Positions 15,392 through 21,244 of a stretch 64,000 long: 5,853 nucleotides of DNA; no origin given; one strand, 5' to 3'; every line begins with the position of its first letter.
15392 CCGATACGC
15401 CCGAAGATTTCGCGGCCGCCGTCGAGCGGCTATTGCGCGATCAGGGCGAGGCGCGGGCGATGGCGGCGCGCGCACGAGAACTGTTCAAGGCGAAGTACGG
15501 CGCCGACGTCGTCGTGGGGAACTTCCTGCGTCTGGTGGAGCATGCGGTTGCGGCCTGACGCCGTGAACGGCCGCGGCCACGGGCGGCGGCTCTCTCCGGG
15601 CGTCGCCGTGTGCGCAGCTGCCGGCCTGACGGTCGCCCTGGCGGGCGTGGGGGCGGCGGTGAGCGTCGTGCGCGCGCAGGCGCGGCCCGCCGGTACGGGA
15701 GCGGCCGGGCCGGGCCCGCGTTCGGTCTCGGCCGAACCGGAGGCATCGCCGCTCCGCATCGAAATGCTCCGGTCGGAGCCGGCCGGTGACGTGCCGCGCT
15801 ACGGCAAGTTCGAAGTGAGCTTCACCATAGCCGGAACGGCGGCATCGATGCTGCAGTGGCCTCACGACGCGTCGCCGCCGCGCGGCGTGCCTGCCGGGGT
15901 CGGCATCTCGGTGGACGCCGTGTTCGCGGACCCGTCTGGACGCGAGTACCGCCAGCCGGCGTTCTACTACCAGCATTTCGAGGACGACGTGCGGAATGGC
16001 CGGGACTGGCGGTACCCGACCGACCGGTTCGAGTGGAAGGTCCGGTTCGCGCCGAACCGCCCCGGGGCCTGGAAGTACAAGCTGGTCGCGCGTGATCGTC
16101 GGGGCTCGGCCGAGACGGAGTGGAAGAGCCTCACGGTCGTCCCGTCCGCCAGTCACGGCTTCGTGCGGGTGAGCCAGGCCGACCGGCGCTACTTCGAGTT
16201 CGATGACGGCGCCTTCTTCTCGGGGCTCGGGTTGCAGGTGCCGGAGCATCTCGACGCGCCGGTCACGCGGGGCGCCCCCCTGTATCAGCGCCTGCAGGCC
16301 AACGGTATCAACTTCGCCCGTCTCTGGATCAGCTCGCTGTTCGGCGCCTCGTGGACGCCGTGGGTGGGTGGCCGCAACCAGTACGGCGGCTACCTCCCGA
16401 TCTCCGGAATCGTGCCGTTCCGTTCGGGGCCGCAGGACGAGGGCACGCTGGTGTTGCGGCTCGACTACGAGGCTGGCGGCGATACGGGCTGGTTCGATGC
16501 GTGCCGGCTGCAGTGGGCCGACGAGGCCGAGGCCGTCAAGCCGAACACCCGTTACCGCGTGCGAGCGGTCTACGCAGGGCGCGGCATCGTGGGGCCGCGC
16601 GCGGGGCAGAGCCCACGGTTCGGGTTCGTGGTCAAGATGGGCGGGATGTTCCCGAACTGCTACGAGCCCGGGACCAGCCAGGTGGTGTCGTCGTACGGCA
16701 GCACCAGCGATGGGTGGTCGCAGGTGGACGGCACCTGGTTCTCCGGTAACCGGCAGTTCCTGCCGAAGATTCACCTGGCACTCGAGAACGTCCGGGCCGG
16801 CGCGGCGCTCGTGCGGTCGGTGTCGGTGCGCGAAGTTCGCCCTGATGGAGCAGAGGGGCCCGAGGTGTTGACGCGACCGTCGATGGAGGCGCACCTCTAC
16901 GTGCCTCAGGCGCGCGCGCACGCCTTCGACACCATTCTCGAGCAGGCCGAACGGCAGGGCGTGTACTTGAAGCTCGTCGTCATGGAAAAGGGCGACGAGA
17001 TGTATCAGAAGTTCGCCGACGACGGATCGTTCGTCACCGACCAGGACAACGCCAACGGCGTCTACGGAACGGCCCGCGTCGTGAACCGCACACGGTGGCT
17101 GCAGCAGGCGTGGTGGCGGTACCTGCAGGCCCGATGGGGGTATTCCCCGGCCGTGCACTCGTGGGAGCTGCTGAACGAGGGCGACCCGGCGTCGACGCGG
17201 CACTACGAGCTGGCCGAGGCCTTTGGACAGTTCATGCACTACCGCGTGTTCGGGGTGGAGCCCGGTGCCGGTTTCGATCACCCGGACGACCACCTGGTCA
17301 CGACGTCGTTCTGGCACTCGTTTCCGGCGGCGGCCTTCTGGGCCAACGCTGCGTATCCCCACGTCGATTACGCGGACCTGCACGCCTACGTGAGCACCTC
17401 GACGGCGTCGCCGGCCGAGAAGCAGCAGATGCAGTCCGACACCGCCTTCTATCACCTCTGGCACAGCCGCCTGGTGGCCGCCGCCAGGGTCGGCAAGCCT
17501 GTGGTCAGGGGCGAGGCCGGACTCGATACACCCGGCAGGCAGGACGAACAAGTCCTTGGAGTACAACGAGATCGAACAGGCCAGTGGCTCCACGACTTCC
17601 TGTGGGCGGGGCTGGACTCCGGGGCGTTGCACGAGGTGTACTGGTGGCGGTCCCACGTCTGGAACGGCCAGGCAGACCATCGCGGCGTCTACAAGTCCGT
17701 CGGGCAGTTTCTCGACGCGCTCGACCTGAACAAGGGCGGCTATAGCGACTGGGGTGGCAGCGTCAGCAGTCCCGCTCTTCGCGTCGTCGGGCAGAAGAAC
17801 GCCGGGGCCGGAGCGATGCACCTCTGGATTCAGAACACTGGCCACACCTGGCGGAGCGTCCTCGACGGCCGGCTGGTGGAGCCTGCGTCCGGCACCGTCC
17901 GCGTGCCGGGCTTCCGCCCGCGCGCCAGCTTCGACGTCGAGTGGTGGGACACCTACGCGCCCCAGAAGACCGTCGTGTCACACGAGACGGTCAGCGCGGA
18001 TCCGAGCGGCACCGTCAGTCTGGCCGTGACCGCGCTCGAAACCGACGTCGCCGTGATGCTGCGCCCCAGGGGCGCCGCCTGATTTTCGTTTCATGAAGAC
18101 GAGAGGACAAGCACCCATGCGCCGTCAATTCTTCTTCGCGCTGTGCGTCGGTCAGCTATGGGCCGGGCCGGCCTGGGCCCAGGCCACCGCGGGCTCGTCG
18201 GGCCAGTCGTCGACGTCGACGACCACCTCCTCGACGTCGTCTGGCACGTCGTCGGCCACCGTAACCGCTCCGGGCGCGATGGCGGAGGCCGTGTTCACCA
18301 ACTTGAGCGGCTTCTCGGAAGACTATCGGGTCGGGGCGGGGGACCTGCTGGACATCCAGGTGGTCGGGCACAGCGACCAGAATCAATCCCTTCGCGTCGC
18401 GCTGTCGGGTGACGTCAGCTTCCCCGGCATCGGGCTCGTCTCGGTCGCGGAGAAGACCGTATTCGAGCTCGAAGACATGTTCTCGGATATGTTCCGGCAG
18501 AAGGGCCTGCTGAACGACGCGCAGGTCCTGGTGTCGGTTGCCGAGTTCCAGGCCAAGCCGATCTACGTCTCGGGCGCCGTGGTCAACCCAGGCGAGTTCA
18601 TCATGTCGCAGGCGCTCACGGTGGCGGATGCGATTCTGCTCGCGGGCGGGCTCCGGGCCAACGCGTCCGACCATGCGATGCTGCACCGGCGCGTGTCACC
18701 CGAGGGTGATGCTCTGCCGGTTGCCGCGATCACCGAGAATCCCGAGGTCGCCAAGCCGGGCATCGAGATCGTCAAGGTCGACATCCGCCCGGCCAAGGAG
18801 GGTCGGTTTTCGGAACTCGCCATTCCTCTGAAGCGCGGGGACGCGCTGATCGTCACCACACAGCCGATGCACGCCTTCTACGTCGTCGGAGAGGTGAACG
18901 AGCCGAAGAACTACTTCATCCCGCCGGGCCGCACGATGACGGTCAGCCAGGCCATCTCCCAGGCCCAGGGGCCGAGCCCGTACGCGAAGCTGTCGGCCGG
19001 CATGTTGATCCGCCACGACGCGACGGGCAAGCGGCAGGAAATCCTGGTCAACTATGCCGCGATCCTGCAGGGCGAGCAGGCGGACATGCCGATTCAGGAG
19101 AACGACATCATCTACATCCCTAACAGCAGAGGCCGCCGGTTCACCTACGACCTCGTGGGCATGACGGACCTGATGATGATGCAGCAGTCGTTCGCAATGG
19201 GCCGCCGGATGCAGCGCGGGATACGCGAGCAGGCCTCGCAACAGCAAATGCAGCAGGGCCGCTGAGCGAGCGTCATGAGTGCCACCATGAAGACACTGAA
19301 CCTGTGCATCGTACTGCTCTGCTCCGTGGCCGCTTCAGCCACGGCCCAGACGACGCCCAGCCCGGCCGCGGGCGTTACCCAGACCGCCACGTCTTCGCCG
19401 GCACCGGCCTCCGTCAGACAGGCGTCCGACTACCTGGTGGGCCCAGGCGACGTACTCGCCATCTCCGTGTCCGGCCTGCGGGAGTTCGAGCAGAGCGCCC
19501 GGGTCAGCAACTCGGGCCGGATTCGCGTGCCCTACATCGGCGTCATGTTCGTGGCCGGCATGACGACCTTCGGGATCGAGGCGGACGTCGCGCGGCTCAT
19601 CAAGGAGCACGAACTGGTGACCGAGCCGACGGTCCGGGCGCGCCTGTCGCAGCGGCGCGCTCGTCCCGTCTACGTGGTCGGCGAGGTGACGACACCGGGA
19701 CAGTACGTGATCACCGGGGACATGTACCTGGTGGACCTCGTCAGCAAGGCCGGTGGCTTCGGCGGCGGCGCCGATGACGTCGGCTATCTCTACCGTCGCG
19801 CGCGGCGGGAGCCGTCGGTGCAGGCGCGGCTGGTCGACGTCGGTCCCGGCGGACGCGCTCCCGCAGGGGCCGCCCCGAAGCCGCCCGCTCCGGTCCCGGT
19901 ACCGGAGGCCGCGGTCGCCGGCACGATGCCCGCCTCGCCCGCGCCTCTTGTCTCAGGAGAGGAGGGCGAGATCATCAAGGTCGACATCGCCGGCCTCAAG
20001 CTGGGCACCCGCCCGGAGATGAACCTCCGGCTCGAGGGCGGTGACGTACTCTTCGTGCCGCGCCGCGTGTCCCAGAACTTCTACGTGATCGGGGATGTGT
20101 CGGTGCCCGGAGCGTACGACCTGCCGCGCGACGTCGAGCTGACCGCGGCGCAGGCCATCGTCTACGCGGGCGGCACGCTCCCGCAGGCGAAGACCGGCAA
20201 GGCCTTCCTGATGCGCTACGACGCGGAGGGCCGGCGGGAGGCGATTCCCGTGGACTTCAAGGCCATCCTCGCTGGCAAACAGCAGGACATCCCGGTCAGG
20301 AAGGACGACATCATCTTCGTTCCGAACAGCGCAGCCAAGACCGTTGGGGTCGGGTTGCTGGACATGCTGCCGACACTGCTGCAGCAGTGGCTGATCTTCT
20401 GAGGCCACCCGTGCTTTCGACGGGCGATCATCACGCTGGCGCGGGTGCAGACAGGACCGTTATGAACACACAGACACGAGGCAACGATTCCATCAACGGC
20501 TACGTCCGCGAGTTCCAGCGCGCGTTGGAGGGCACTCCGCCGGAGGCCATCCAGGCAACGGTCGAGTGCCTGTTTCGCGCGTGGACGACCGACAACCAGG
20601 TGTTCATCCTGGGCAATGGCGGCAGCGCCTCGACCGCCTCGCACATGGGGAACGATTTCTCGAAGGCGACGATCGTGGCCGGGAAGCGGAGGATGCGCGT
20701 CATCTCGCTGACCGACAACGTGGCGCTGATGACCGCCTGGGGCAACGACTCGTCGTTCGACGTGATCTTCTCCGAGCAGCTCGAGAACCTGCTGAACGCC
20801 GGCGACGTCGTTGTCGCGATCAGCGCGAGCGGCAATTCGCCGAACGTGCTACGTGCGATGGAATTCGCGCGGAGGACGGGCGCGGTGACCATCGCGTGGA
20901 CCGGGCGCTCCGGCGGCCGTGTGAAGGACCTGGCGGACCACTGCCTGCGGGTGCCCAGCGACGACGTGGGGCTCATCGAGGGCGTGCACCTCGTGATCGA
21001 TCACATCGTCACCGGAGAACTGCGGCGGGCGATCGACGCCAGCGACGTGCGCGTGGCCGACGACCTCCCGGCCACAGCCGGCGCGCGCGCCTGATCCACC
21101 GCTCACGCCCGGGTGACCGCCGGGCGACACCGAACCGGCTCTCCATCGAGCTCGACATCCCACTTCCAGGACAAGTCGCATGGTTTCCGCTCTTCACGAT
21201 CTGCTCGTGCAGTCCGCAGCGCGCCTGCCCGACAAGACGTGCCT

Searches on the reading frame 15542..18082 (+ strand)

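Call 6: search_protein_families(library=pfam, proteins=[window:15542-18082:+], max_evalue=0.0001)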
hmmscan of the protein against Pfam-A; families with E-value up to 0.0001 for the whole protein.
window:15542-18082:+ (846 aa): 1 family
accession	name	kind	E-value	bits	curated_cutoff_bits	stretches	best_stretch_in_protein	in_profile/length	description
PF16586.11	DUF5060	-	1.3e-07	32.2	27.2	1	120-182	23-68/70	Domain of unknown function (DUF5060)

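Call 24: search_protein_families(library=ncbifam, proteins=[window:15542-18082:+], max_evalue=0.00001)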
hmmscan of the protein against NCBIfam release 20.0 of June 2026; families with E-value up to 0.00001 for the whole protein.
window:15542-18082:+ (846 aa): 0 families

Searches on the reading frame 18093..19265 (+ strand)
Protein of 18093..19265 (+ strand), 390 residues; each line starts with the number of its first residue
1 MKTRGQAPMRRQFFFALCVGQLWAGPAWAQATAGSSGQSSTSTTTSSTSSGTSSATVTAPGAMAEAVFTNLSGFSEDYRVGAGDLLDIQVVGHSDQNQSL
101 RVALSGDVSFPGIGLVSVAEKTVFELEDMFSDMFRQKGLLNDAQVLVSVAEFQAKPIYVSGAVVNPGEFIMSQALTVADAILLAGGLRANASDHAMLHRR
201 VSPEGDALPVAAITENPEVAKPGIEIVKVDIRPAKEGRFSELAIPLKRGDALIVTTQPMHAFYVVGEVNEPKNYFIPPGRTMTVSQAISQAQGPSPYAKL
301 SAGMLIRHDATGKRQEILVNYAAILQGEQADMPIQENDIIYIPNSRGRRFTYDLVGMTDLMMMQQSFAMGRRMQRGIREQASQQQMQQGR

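Call 6: search_protein_families(library=pfam, proteins=[window:18093-19265:+], max_evalue=0.0001)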
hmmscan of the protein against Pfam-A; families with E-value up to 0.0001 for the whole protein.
window:18093-19265:+ (390 aa): 3 families
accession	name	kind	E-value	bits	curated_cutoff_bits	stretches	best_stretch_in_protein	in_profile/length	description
PF02563.21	Poly_export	-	7.5e-16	58.5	28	1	76-149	5-76/77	Polysaccharide biosynthesis/export protein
PF22461.2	SLBB_2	-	4.9e-15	55.8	27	2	262-342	3-79/79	SLBB domain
PF10531.15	SLBB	-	1.2e-14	54.2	27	2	157-199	2-45/55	SLBB domain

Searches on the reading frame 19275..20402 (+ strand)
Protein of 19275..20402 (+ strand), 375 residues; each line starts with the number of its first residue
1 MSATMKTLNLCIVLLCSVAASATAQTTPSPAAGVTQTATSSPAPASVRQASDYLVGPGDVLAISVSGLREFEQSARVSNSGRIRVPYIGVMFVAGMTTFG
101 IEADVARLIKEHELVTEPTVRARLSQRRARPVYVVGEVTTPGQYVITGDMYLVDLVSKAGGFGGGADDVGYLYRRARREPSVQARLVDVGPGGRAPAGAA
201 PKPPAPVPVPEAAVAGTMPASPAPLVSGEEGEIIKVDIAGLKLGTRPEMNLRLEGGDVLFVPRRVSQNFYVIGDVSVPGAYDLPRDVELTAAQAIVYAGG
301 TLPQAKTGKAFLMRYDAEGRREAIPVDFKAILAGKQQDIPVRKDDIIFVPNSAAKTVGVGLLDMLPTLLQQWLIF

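Call 6: search_protein_families(library=pfam, proteins=[window:19275-20402:+], max_evalue=0.0001)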
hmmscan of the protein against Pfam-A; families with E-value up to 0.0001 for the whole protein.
window:19275-20402:+ (375 aa): 3 families
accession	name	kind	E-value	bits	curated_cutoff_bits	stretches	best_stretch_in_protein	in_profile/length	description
PF02563.21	Poly_export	-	8.4e-16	58.4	28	1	49-123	3-75/77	Polysaccharide biosynthesis/export protein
PF10531.15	SLBB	-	7.8e-14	51.7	27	1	132-181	2-51/55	SLBB domain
PF22461.2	SLBB_2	-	2.6e-13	50.3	27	1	132-181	3-54/79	SLBB domain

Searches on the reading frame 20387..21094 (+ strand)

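Call 3: search_protein_families(library=pfam, proteins=[window:20387-21094:+], max_evalue=0.01)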
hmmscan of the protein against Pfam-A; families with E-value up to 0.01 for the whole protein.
window:20387-21094:+ (235 aa): 2 families
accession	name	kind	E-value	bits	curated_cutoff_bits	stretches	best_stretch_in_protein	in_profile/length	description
PF13580.11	SIS_2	-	2.6e-16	60.4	27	1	40-173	6-138/138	SIS domain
PF01380.27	SIS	-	8.8e-09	35.7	25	1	134-192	49-107/131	SIS domain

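Call 4: search_protein_families(library=ncbifam, proteins=[window:20387-21094:+], max_evalue=0.01)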
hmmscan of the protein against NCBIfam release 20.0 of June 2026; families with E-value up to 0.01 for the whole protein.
window:20387-21094:+ (235 aa): 22 families
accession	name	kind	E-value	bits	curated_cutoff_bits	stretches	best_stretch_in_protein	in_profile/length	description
TIGR00441.1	gmhA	equivalog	8.1e-33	113.7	209.45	1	62-209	4-150/154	D-sedoheptulose 7-phosphate isomerase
NF010546.0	PRK13936.1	equivalog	7.4e-32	110.7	276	1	34-209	9-185/197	phosphoheptose isomerase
NF010547.0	PRK13938.1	equivalog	2.3e-28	99.2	320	1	53-216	29-191/196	D-sedoheptulose 7-phosphate isomerase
NF001628.0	PRK00414.1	equivalog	5e-23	81.7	265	1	53-208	28-182/192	D-sedoheptulose 7-phosphate isomerase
NF008138.0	PRK10886.1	equivalog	1.9e-18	66.9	352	1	50-203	22-177/196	DnaA initiator-associating protein DiaA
NF009222.0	PRK12570.1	subfamily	2.7e-11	42.9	255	1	39-186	40-186/307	N-acetylmuramic acid 6-phosphate etherase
NF003915.0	PRK05441.1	subfamily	3.5e-09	36.1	168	1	132-188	124-181/300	N-acetylmuramic acid 6-phosphate etherase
TIGR00274.1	TIGR00274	equivalog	1.9e-08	33.7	302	1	117-188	105-176/291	N-acetylmuramic acid 6-phosphate etherase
NF008458.0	PRK11337.1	equivalog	3.5e-08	32.8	378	1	134-196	184-246/293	MurR/RpiR family transcriptional regulator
TIGR03127.2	RuMP_HxlB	equivalog_domain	1.4e-07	31.5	160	1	133-192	67-126/178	6-phospho-3-hexuloisomerase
NF040776.2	AlsR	equivalog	1.9e-07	30.3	400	1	134-197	172-235/279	transcriptional repressor AlsR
NF041755.1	RuMP_HxlAB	equivalog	2.1e-06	27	500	1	128-192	278-342/391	bifunctional 3-hexulose-6-phosphate synthase/6-phospho-3-hexuloisomerase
NF010701.0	PRK14101.1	equivalog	3.1e-06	25.6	920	1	134-176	511-553/638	bifunctional transcriptional regulator/glucokinase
NF046059.1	NagB_SO3506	equivalog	3.7e-06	26.5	430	1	123-188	74-136/330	glucosamine-6-phosphate deaminase NagB-II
NF012026.0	PRK15482.1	equivalog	7.1e-05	22.4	408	1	133-189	177-233/285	HTH-type transcriptional regulator MurR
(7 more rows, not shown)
